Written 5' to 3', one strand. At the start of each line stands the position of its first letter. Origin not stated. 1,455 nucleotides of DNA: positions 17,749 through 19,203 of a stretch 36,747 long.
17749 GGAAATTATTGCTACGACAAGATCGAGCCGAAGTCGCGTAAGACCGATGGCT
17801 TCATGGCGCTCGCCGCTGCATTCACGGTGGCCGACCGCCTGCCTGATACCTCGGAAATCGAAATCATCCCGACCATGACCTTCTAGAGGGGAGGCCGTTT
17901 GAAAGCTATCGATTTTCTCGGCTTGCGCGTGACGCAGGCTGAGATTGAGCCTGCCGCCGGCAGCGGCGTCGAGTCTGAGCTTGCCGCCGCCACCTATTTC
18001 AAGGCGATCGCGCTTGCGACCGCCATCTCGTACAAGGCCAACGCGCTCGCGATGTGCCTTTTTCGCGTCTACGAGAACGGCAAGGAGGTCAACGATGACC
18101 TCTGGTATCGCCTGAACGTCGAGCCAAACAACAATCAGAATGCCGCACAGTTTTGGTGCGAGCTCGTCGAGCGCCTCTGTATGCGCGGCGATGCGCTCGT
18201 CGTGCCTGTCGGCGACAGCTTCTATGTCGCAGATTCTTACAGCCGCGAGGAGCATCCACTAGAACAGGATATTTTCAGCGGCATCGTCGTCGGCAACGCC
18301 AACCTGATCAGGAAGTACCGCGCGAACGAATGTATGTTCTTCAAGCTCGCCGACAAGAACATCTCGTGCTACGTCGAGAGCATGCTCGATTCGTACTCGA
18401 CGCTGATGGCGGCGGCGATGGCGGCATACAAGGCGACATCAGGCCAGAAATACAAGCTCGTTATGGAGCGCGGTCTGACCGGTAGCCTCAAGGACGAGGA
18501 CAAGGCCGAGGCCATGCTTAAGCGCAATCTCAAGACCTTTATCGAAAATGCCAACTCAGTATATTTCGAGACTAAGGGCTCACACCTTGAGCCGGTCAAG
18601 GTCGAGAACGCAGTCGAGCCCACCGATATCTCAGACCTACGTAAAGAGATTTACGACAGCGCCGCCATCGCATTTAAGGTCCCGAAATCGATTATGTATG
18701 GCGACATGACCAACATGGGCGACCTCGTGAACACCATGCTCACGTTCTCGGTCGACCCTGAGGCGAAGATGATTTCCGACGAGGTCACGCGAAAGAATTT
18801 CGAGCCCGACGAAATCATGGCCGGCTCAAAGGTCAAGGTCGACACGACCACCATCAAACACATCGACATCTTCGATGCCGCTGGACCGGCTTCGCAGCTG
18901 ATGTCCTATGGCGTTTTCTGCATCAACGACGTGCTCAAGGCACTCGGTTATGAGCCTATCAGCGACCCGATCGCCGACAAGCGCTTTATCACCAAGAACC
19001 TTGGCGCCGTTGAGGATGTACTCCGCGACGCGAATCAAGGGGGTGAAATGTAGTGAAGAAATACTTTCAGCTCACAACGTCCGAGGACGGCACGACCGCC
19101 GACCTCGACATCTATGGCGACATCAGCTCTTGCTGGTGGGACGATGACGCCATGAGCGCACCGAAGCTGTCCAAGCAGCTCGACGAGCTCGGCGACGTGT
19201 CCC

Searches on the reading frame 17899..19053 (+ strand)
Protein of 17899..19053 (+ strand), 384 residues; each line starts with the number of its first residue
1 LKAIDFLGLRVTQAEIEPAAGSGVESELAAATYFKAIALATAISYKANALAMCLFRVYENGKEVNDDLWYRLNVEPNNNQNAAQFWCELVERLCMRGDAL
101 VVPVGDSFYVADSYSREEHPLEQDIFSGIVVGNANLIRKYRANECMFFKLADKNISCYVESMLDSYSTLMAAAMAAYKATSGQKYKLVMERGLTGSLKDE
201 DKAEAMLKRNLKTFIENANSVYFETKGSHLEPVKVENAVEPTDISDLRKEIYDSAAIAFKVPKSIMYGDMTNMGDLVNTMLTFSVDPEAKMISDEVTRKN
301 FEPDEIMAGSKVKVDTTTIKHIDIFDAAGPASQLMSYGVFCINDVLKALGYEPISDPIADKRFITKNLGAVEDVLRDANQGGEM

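Call 8: search_protein_families(library=phrogs, proteins=[window:17899-19053:+], max_evalue=0.001)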
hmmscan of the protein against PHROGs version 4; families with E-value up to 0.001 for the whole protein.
window:17899-19053:+ (384 aa): 1 family
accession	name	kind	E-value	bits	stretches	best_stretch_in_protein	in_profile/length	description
phrog_12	-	head and packaging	6.3e-34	119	1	30-379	87-441/646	portal protein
